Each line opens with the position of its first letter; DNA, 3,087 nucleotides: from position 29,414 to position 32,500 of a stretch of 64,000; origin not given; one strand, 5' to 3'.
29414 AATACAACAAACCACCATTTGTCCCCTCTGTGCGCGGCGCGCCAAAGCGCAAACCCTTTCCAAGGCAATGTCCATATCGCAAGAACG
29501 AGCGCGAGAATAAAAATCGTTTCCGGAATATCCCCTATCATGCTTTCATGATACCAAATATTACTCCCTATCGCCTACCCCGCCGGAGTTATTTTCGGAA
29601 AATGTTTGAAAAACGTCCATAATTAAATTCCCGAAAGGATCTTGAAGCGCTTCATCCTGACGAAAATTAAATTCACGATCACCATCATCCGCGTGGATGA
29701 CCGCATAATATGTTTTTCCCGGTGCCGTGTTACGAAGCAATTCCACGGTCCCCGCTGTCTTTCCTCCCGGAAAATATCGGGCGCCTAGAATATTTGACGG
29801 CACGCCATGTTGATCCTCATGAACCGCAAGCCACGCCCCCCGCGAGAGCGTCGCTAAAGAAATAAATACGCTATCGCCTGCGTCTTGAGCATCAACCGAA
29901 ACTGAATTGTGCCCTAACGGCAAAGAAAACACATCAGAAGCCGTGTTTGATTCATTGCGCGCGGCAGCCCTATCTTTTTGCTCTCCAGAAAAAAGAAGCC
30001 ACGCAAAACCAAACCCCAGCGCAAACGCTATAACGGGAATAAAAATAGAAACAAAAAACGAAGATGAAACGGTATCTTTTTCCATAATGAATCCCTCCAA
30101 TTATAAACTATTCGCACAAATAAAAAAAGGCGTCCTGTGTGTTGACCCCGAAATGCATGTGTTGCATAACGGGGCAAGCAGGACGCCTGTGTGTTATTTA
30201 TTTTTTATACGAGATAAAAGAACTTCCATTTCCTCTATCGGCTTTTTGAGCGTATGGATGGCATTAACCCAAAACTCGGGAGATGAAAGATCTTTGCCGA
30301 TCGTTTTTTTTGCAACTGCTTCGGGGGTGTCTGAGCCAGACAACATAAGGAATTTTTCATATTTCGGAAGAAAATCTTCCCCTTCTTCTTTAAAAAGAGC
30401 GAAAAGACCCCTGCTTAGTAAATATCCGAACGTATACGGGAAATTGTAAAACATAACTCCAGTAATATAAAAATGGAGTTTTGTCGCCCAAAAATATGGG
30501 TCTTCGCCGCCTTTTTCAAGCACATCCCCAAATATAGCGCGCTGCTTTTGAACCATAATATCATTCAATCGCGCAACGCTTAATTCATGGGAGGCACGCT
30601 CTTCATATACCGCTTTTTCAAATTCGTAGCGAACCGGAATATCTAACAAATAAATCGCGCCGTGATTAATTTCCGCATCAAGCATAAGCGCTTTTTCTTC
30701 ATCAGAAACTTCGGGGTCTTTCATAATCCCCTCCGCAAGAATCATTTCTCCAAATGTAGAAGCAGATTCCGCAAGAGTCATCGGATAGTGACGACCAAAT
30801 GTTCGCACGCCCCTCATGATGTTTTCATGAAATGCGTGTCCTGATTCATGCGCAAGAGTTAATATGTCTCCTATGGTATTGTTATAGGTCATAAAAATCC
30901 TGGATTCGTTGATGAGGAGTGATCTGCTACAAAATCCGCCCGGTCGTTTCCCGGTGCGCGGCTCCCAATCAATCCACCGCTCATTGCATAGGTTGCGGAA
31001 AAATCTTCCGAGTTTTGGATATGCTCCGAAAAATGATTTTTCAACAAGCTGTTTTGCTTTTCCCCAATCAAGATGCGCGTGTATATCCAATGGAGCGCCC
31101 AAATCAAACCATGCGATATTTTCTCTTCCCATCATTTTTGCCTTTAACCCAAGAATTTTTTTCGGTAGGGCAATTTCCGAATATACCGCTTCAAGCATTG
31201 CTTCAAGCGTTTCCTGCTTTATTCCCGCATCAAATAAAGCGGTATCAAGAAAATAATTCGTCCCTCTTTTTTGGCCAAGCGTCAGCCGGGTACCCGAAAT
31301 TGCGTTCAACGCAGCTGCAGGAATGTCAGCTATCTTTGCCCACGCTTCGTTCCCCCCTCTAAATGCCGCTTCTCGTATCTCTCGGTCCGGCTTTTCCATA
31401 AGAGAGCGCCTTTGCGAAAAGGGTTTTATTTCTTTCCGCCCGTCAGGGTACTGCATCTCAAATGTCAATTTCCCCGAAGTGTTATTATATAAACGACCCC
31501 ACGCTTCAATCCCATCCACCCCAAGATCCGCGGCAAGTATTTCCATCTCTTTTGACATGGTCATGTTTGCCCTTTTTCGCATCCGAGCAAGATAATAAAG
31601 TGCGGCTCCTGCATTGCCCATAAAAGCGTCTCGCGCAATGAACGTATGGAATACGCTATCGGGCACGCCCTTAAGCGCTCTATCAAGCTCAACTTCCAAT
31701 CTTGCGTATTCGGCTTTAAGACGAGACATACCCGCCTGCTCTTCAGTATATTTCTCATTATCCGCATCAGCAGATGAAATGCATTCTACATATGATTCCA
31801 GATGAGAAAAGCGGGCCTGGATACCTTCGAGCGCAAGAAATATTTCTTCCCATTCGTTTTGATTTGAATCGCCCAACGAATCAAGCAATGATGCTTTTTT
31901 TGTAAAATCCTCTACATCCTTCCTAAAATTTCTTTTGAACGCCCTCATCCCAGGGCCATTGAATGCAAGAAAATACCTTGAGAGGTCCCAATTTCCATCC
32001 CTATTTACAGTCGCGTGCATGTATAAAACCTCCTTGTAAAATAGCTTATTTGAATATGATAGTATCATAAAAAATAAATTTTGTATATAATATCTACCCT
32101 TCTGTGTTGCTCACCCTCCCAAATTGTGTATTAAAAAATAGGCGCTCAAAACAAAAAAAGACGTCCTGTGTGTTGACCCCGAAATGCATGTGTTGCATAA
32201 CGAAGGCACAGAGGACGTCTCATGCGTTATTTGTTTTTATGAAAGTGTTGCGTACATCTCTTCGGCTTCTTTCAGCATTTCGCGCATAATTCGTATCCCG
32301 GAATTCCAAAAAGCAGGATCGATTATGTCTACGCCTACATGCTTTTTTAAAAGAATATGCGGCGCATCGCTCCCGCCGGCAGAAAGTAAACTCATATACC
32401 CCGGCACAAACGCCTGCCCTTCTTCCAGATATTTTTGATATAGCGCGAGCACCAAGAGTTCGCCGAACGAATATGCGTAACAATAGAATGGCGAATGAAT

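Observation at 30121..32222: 42-nt sequence perfectly conserved inside terminator-like hairpins downstream of two diverged pepF paralogs, with compensatory stem changes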

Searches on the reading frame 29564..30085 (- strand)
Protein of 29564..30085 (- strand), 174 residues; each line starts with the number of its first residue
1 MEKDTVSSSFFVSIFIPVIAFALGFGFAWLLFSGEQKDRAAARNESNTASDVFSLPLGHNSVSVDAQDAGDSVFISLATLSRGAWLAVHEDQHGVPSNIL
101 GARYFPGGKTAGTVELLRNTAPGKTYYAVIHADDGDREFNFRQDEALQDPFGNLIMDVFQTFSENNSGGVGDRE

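Call 39: find_homologous_proteins(query=window:29564-30085:-)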
Query window:29564-30085:- (174 aa): 8 proteins with E <= 0.001 among 95 candidates.
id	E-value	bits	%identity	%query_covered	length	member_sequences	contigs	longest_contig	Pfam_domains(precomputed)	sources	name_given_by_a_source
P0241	1.9e-110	384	100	100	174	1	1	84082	PF23951.2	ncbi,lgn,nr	ncbi:MAG: hypothetical protein Q8O83_03655 [bacterium]|nr:hypothetical protein [bacterium]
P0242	5.3e-73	263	69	98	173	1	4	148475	PF23951.2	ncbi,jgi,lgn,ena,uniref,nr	ncbi:MAG: hypothetical protein COU47_03435 [Candidatus Niyogibacteria bacterium CG10_big_fil_rev_8_2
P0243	5.2e-69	250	65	99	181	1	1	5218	PF23951.2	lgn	-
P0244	5.5e-67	243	67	92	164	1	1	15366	PF23951.2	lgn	-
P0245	4.8e-56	207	61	91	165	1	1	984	PF23951.2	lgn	-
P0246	1.1e-47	180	56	87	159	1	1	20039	PF23951.2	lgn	-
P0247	4.2e-44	168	65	61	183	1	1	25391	PF23951.2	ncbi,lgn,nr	ncbi:MAG: hypothetical protein HY445_02635 [Candidatus Niyogibacteria bacterium]|nr:hypothetical pro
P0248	4.1e-43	165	54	85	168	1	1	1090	PF23951.2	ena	-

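Call 40: find_encoding_contigs(protein=P0242, flank=6000, max_places=4)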
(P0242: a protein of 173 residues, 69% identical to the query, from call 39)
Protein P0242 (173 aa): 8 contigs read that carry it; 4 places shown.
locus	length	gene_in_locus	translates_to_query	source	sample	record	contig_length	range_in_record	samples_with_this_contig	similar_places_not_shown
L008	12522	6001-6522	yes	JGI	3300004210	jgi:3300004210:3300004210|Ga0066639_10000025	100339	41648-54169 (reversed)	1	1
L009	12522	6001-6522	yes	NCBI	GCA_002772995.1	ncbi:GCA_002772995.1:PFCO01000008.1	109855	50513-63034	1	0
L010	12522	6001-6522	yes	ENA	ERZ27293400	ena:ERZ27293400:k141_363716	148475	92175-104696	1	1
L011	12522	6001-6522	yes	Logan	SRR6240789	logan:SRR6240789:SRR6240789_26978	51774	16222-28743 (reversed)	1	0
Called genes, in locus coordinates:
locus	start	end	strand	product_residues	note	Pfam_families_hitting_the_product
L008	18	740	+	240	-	PF11139:SfLAP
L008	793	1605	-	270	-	PF00089:Trypsin, PF13365:Trypsin_2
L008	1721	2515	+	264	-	PF04402:SIMPL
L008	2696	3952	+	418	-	PF00108:Thiolase_N, PF02803:Thiolase_C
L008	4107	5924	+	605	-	PF08439:Peptidase_M3_N, PF01432:Peptidase_M3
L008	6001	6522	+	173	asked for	PF23951:DUF7282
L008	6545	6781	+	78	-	PF18893:DUF5652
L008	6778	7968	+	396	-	PF22807:TrAA12, PF24684:Vgb_lyase (weak), PF07995:GSDH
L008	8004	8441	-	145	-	-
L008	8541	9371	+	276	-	PF01063:Aminotran_4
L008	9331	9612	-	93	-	-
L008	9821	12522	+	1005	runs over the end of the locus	-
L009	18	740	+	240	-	PF11139:SfLAP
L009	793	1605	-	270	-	PF00089:Trypsin, PF13365:Trypsin_2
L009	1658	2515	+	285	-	PF04402:SIMPL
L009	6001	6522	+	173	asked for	PF23951:DUF7282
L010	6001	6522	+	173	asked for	PF23951:DUF7282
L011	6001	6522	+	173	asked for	PF23951:DUF7282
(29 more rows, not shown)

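Call 41: find_encoding_contigs(protein=P0243, flank=6000, max_places=4)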
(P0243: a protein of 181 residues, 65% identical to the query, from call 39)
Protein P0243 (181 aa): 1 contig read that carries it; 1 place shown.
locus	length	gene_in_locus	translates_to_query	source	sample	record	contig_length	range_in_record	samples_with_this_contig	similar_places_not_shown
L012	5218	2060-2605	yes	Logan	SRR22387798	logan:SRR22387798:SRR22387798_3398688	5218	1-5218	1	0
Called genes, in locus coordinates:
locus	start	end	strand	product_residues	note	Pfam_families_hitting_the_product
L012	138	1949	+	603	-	PF08439:Peptidase_M3_N, PF01432:Peptidase_M3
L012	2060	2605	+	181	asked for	PF23951:DUF7282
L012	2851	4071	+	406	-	PF22807:TrAA12, PF07995:GSDH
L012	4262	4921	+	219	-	-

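Call 42: find_encoding_contigs(protein=P0246, flank=6000, max_places=4)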
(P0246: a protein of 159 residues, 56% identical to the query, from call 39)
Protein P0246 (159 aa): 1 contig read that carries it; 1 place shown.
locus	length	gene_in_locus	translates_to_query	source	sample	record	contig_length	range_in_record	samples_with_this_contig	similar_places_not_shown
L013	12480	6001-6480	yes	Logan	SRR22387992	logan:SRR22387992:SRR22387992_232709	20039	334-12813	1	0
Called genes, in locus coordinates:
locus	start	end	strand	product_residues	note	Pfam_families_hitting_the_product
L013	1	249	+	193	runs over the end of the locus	?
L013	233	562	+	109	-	PF02823:ATP-synt_DE_N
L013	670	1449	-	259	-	PF00089:Trypsin (faint), PF13365:Trypsin_2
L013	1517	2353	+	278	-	PF04402:SIMPL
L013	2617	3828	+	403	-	PF00108:Thiolase_N, PF02803:Thiolase_C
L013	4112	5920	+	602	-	PF08439:Peptidase_M3_N, PF01432:Peptidase_M3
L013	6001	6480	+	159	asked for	PF23951:DUF7282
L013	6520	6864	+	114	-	-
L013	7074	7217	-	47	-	-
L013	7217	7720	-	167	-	-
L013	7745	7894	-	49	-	-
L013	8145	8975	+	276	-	PF01063:Aminotran_4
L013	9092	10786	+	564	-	-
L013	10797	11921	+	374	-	PF00149:Metallophos (faint)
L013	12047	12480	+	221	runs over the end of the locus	PF01135:PCMT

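Call 43: find_encoding_contigs(protein=P0247, flank=6000, max_places=4)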
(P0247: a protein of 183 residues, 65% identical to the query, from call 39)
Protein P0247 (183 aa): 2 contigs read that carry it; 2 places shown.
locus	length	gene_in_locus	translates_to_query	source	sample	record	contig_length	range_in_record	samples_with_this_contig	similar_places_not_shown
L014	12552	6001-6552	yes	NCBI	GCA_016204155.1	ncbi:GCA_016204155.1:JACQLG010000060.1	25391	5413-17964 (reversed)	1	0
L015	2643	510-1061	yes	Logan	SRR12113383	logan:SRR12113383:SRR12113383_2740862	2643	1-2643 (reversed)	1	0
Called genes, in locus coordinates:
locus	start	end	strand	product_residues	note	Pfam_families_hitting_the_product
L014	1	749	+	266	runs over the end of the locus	PF07884:VKOR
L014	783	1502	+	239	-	-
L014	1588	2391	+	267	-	PF04402:SIMPL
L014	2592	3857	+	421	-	PF00108:Thiolase_N, PF02803:Thiolase_C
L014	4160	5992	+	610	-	PF08439:Peptidase_M3_N, PF01432:Peptidase_M3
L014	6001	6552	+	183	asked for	PF23951:DUF7282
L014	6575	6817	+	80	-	PF18893:DUF5652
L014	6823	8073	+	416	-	PF22807:TrAA12, PF07995:GSDH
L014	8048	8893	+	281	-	PF01063:Aminotran_4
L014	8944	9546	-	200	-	-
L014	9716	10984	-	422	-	-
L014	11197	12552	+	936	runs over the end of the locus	-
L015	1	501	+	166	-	?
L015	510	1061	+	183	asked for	PF23951:DUF7282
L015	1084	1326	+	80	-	PF18893:DUF5652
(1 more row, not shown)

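Call 45: find_encoding_contigs(protein=P0245, flank=6000, max_places=4)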
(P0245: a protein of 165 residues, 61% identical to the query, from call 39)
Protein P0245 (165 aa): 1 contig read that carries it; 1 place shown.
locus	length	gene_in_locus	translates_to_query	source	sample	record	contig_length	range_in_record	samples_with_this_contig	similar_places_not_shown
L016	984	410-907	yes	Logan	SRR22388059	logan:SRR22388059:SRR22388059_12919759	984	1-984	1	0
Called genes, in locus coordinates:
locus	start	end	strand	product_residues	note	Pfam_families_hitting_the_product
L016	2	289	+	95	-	?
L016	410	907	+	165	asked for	PF23951:DUF7282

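Call 46: find_encoding_contigs(protein=P0248, flank=6000, max_places=4)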
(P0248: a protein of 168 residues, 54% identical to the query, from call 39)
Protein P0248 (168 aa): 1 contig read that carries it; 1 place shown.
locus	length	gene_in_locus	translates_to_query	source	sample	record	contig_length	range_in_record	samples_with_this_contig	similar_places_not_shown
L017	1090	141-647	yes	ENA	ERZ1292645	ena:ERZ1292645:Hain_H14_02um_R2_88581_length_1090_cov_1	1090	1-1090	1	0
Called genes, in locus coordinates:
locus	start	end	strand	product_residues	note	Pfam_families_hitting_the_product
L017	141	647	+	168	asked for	PF23951:DUF7282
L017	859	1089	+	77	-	?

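Call 71: find_encoding_contigs(protein=P0241, flank=3000, max_places=6)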
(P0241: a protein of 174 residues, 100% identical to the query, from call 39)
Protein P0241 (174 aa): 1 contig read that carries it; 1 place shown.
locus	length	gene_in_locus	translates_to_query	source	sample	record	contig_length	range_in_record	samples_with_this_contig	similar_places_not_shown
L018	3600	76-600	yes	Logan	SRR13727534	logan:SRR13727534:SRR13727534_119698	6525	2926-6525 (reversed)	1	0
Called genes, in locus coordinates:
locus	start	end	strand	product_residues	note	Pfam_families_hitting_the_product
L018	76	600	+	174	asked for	PF23951:DUF7282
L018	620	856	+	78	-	PF18893:DUF5652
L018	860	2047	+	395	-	PF22807:TrAA12, PF24684:Vgb_lyase (faint), PF07995:GSDH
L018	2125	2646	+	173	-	-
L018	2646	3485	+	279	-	PF01063:Aminotran_4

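Call 81: search_protein_families(library=pfam, proteins=[window:29564-30085:-], max_evalue=0.01)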
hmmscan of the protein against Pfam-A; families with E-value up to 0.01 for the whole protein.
window:29564-30085:- (174 aa): 1 family
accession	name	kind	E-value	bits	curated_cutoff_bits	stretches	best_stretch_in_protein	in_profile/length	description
PF23951.1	DUF7282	-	1e-11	45.5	27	1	61-149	2-95/112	Domain of unknown function (DUF7282)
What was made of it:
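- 29561..30085 (-): DUF7282 gene downstream of copy 1. Its -10 TATAAT lies at 30100-30105, 16 nt after the U tract. Calls 39 and 81.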

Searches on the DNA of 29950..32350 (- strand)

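Call 59: build_rna_model(alignment_id=A4, structure=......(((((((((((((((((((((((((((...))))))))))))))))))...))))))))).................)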
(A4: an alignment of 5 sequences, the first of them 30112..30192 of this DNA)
Model R1 built from alignment A4 (5 sequences, 83 columns); structure: as given.
model positions 80; base pairs 27; branch points 0; effective number of sequences 1.75; information 0.708 bits per position. Calibrated on 0.2 Mb of random sequence (short: E-values are rough).
structure used (alignment columns):
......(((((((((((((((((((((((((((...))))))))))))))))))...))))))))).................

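Call 60: search_with_rna_model(model_id=R1, sources=[window, L001, L002, L003, L006, L008, L012, L013, L014, L015, L016, L017, L007], max_evalue=10)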
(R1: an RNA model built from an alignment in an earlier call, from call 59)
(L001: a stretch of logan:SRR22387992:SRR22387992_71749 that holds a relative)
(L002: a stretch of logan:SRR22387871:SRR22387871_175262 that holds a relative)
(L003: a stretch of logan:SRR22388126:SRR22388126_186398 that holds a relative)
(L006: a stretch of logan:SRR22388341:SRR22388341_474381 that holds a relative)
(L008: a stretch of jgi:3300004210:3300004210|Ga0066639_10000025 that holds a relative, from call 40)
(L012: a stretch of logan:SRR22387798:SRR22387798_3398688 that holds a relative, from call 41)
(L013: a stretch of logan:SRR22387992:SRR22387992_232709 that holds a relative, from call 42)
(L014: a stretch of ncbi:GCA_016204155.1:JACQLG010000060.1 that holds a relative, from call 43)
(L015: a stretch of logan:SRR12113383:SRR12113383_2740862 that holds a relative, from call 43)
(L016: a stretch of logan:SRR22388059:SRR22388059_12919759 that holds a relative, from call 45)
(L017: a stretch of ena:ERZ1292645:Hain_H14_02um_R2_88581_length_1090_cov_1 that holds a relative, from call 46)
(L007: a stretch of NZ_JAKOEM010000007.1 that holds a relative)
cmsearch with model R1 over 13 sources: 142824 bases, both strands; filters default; matches with E-value up to 10: 33.
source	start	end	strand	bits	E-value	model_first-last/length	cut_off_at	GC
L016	292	371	+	96.3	2.2e-24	1-80/80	no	0.45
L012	1957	2036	+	90.3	1.1e-22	1-80/80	no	0.49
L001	5673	5751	+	86.7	1.2e-21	1-80/80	no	0.49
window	30114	30192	-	84.9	3.8e-21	1-80/80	no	0.51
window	32145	32224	-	83.3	1.1e-20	1-80/80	no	0.46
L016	283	361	-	55.3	9.7e-13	1-80/80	no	0.46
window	30124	30203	+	34.2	9.5e-07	1-80/80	no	0.47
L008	5927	5972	+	31.5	5.5e-06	1-80/80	no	0.52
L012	1947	2026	-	31.2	6.8e-06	1-80/80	no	0.44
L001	5663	5741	-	29.7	1.7e-05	1-80/80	no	0.43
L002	2055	2100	+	28.3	4.5e-05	1-80/80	no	0.48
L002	55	100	+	25.7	0.00024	1-80/80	no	0.33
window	32155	32234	+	19.7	0.012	1-80/80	no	0.46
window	55624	55668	+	19.7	0.012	1-80/80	no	0.24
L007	349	389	+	18.7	0.023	1-80/80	no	0.54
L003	1867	1892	+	18.5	0.027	1-26/80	3'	0.69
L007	4351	4390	-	17.3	0.059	1-80/80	no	0.65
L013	5923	5979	+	17.3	0.061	1-80/80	no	0.35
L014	3859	3902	+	15.6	0.18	1-80/80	no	0.32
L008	5915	5962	-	14.6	0.34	1-80/80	no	0.44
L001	9336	9380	+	13.8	0.59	1-80/80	no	0.36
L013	7412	7458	+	13.6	0.68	1-80/80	no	0.28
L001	8820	8853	+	12.7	1.2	1-80/80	no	0.29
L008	6818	6858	+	12.4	1.4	1-80/80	no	0.46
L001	12505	12572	+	11.3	2.9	1-80/80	no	0.51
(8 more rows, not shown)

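Call 66: search_rna_families(source=window, start=29950, end=32350, threshold=evalue, max_evalue=10)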
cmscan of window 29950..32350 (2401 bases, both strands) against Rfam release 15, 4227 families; matches with E-value up to 10: 5.
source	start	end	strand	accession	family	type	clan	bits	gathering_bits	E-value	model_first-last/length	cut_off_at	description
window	31933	31969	-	RF01342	CRISPR-DR32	Gene; CRISPR;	-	19.3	48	4.9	1-37/37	no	CRISPR RNA direct repeat element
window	30127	30188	-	RF00852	mir-231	Gene; miRNA;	-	19.1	50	2.1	1-80/80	no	mir-231 microRNA precursor family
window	30987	31061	+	RF00204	snoR12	Gene; snRNA; snoRNA; CD-box;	-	18.1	39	6.2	1-83/83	no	Small nucleolar RNA R12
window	31743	31773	-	RF00289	SNORND104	Gene; snRNA; snoRNA; CD-box;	CL00077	15.2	40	3.3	36-68/70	no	Small nucleolar RNA SNORD104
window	30653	30706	-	RF01128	sR43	Gene; snRNA; snoRNA; CD-box;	-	13.9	45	2.5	1-56/56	no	Small nucleolar RNA sR42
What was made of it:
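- On Rfam RNA families: The local E-value search gives only chance hits at E > 2 (call 66).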

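Call 68: search_dna_similar(query=window:30110-30200:-, collection=plasmids, mode=distant, max_evalue=1, max_rows=5)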
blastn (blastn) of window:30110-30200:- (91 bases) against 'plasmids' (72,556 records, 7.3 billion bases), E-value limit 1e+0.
No match.

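Call 69: search_dna_similar(query=window:30110-30200:-, collection=phages, mode=distant, max_evalue=1, max_rows=5)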
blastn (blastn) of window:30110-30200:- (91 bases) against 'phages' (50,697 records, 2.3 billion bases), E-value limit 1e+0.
No match.
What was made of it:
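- Tried and rejected: No match against plasmids or phages (calls 68, 69).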
